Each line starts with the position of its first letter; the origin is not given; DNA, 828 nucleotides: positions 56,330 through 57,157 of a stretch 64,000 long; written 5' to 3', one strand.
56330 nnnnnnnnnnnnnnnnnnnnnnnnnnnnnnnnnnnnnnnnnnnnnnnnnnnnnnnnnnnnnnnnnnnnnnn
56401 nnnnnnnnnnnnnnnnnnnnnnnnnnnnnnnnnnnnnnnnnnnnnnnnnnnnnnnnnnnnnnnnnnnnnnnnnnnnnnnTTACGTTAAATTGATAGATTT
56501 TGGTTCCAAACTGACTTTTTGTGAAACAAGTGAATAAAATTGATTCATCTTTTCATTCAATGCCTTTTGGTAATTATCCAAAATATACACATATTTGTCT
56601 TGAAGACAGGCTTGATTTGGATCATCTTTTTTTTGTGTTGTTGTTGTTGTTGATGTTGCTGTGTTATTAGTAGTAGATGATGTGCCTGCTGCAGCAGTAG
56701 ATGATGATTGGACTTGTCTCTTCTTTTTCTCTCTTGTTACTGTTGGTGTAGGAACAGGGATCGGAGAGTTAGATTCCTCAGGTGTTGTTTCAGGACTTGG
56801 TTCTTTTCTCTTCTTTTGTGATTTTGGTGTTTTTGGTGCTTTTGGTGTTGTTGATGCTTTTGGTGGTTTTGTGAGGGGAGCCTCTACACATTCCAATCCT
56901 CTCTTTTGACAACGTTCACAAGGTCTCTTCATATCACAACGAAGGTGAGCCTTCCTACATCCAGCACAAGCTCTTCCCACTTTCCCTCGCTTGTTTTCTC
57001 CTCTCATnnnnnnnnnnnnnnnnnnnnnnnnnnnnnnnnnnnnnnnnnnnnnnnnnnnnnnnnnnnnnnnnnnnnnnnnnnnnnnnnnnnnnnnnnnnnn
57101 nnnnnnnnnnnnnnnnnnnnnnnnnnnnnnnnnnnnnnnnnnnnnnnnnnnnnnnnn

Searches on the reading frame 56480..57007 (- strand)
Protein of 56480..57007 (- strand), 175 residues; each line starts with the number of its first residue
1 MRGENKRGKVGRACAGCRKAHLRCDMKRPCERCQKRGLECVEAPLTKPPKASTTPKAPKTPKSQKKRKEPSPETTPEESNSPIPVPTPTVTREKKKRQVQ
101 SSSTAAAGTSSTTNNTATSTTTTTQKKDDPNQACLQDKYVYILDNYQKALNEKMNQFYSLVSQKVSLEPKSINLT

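Call 4: search_protein_families(library=pfam, proteins=[window:56480-57007:-], max_evalue=0.01)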
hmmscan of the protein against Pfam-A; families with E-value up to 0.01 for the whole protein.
window:56480-57007:- (175 aa): 2 families
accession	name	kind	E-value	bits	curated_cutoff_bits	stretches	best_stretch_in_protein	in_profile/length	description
PF00172.23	Zn_clus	-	1.2e-09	38.6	21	1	12-43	1-32/39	Fungal Zn(2)-Cys(6) binuclear cluster domain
PF01765.24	RRF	-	0.0026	18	29.7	1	74-164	70-159/164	Ribosome recycling factor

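Call 9: find_encoding_contigs(protein=window:56480-57007:-, flank=3000, max_places=4)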
Protein window:56480-57007:- (175 aa): no gene with exactly this product is on record in the collection.

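Call 10: find_homologous_proteins(query=window:56480-57007:-, max_evalue=0.001)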
Query window:56480-57007:- (175 aa): 1 proteins with E <= 0.001 among 196 candidates.
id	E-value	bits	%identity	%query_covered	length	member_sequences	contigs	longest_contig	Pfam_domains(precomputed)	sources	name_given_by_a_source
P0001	4.6e-19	87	42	89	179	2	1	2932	PF00172.24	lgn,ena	-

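Call 12: find_encoding_contigs(protein=P0001, flank=5000, max_places=4)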
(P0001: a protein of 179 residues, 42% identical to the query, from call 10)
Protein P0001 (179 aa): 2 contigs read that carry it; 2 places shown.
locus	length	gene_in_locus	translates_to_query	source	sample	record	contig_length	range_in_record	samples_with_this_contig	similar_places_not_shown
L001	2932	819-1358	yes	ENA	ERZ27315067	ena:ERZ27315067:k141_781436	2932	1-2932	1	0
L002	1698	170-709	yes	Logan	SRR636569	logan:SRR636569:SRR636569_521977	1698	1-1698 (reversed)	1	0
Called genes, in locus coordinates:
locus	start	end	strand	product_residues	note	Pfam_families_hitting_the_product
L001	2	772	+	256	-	?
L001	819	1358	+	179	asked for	PF00172:Zn_clus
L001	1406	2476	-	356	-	PF05914:RIB43A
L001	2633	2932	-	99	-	?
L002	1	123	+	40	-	?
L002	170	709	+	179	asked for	PF00172:Zn_clus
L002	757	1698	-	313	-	?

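Call 46: find_homologous_proteins(query=A1, max_evalue=0.001)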
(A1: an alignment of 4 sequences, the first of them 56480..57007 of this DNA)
Query A1 (4 sequences) (175 aa, profile of the alignment): 5 proteins with E <= 0.001 among 7270 candidates.
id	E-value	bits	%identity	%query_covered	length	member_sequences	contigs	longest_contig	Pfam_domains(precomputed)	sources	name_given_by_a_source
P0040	1.3e-72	262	41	97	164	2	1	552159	PF00172.24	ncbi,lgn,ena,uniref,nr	ncbi:hypothetical protein FDP41_008229 [Naegleria fowleri]|uniref:Zn(2)-C6 fungal-type domain-contai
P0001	1.9e-66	242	42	89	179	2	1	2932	PF00172.24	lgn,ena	-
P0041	1.4e-7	50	64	19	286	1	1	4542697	PF24990.1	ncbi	ncbi:uncharacterized protein FA14DRAFT_114751, partial [Meira miltonrushii]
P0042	1.7e-4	40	56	19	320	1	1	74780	PF00172.24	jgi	jgi:hypothetical protein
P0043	7.7e-4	38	61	16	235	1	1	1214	PF00172.24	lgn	-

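Call 47: search_solved_structures(query=A1, max_evalue=1, show_alignments=3)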
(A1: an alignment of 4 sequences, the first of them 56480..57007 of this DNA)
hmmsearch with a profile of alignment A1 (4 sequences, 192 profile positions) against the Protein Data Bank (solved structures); distinct sequences matched with E-value up to 1: 9.
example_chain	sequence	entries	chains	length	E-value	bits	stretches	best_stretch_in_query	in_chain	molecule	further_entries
6o19_A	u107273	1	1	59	0.00013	25.8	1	8-49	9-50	Transcription factor Pho7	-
6e33_A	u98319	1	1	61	0.00023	24.9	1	9-50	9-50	Uncharacterized transcriptional regulatory protein C27B12.11c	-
1ajy_A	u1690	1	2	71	0.0019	21.9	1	13-62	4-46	PUT3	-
1zme_C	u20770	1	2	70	0.0022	21.7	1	13-62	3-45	PROLINE UTILIZATION TRANSCRIPTION ACTIVATOR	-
1cld_A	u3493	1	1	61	0.032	17.9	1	11-51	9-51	CD2-LAC9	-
1d66_A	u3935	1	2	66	0.13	16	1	11-51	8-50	PROTEIN (GAL4)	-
1aw6_A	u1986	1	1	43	0.28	14.9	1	11-41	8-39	GAL4 (CD)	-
1pyc_A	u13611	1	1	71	0.53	14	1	6-38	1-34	CYP1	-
1pyi_A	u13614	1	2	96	0.96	13.1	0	12-43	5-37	PROTEIN (PYRIMIDINE PATHWAY REGULATOR 1)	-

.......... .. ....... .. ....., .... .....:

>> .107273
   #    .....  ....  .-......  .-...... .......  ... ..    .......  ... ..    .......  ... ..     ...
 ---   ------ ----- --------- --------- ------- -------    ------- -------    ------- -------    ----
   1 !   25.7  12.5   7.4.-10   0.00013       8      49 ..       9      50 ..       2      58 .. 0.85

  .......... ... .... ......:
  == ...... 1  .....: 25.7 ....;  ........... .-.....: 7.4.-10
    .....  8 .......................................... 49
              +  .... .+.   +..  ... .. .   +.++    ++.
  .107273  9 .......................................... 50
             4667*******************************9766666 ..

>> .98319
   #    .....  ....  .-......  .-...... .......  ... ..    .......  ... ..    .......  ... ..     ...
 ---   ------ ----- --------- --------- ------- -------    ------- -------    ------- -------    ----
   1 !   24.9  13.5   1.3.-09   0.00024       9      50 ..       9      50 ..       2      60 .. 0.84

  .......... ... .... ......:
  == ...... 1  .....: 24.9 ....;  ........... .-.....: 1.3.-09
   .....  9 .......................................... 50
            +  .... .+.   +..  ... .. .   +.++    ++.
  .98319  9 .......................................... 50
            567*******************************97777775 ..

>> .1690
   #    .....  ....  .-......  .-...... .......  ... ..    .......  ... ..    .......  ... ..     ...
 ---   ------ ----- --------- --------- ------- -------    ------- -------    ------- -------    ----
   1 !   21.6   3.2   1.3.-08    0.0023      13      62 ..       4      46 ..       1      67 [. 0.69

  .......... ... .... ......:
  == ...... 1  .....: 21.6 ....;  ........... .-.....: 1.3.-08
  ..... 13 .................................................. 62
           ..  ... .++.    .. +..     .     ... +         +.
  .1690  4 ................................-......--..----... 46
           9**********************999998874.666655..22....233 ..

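Call 55: predict_structure(alignment_id=A2)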
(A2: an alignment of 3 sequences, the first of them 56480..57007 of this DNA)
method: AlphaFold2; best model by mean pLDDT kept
length: 175 residues; sequences in the alignment: 3
mean_pLDDT: 55.9   pTM: 0.20
mean pLDDT of the five models: 55.9, 55.4, 52.6, 50.7, 47.9
residues with pLDDT >= 90: 10; 70-90: 28; 50-70: 53; < 50: 84
segments of 3 or more residues with pLDDT < 50: 1-6, 47-81, 88-128
pLDDT, mean of each block of 10 residues (from residue 1): 47 62 64 76 54 42 42 43 52 43 39 40 44 67 90 87 60 54
secondary structure, 60 per line:
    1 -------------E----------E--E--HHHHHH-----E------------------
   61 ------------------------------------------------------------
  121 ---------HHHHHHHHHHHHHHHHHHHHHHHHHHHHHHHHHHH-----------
elements in order: H31-36 H130-164

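Call 56: search_protein_representatives(alignment_id=A2)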
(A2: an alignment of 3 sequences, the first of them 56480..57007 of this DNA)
Query: 3 sequences, 178 profile positions. Proteins with E-value up to 0.001 (for the whole library): 956; up to 1e-10: 14; up to 1e-30: 2. The best 150 are listed.
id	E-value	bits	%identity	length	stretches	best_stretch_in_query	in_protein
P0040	3.7e-80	285.0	-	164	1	1-174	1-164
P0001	1.1e-66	241.1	-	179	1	1-178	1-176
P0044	1.7e-20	90.6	-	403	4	10-68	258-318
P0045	5.2e-18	82.5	-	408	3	6-55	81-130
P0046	2.0e-16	77.3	-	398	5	14-51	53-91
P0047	3.7e-14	70.0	-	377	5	2-43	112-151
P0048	6.6e-14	69.2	-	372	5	2-62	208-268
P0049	1.7e-13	67.9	-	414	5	13-77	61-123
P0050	1.2e-12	65.0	-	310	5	6-42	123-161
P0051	5.4e-12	62.9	-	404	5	13-61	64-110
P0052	1.6e-11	61.4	-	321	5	11-44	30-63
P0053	4.4e-11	60.0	-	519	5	5-86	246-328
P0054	7.8e-11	59.1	-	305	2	5-73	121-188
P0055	9.5e-11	58.9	-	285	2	6-59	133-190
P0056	1.7e-10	58.1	-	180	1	3-164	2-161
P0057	2.9e-10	57.3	-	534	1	3-134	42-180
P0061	1.0e-09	55.5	-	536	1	3-108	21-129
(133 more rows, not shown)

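Call 57: list_cluster_members(proteins=[P0044, P0045, P0046, P0047, P0048, P0049, P0050, P0056, P0057, P0061])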
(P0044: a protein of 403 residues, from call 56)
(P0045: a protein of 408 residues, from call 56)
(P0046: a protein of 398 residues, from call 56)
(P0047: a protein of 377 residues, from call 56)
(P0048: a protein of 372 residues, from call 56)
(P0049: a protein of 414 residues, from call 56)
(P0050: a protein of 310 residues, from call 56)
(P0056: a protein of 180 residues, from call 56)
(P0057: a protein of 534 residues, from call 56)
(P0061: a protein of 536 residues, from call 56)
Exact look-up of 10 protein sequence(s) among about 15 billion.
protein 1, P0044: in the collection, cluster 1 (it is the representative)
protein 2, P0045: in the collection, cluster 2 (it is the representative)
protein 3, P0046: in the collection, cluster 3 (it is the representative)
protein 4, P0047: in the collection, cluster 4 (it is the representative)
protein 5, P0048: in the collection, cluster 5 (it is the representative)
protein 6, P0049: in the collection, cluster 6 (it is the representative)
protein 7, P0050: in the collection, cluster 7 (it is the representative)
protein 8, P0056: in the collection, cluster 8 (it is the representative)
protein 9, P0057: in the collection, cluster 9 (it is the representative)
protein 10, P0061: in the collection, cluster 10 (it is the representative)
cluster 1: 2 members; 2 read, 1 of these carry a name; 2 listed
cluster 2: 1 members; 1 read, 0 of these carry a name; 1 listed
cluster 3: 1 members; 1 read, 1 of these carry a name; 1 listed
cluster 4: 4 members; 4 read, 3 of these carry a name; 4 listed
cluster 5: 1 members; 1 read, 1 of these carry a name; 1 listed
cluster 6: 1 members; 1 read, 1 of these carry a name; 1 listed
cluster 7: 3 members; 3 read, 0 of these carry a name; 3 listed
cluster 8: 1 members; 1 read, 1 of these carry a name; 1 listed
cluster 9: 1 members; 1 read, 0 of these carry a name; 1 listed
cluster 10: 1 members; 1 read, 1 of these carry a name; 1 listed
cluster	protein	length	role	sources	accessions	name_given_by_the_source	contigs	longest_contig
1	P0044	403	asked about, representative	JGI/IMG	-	-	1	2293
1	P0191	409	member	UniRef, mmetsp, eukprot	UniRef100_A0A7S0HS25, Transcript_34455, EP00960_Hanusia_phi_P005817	Zn(2)-C6 fungal-type domain-containing protein n=1 Tax=Hanusia phi TaxID=3032 ... | Transcript_34455/g.77695 ORF Transcript_34455/g.77695 Transcript_34455/m.77695 ... | 168639-Hanusia_phi.AAC.2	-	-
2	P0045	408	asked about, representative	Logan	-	-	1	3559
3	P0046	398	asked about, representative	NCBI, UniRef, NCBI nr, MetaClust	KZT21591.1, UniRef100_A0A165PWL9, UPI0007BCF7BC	hypothetical protein NEOLEDRAFT_1121035 [Neolentinus lepideus HHB14362 ss-1] | Zn(2)-C6 fungal-type domain-containing protein n=1 Tax=Neolentinus lepideus HHB14362 ss-1 ... | status=active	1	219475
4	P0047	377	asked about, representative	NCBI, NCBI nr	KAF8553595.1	hypothetical protein OG21DRAFT_1214318 [Imleria badia]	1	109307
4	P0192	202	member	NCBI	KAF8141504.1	hypothetical protein EV363DRAFT_1146001, partial [Boletus edulis]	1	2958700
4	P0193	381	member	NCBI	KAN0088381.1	hypothetical protein V8E55_005438 [Tylopilus felleus]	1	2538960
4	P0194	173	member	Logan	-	-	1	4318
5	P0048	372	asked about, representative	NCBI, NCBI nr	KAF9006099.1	hypothetical protein BDQ17DRAFT_1408101 [Cyathus striatus]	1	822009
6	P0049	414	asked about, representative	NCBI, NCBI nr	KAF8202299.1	hypothetical protein BJ912DRAFT_944416 [Pholiota molesta]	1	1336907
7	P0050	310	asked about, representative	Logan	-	-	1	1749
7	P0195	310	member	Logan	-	-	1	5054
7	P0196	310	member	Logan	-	-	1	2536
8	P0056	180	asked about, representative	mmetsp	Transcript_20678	Transcript_20678/g.22979 ORF Transcript_20678/g.22979 Transcript_20678/m.22979 ...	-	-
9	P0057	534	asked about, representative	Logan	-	-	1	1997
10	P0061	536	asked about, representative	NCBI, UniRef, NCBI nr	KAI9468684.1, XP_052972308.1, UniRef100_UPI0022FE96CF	hypothetical protein BDB00DRAFT_863484 [Zychaea mexicana] | uncharacterized protein n=1 Tax=Zychaea mexicana TaxID=64656 RepID=UPI0022FE96CF | uncharacterized protein BDB00DRAFT_863484 [Zychaea mexicana]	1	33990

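Call 62: fold_search(model_id=the predicted structure, library=pdb)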
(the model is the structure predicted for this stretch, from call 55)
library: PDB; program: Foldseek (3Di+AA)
matches with E <= 10: 1; with E <= 0.001: 0
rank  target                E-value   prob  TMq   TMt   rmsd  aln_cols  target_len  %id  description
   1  2crc_MODEL_1_A        5.2e+00  0.04  0.12  0.27  13.8        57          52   30  Solution structure of the zf-RanBP domain of the protein HBV associated factor (released 2005-11-20)
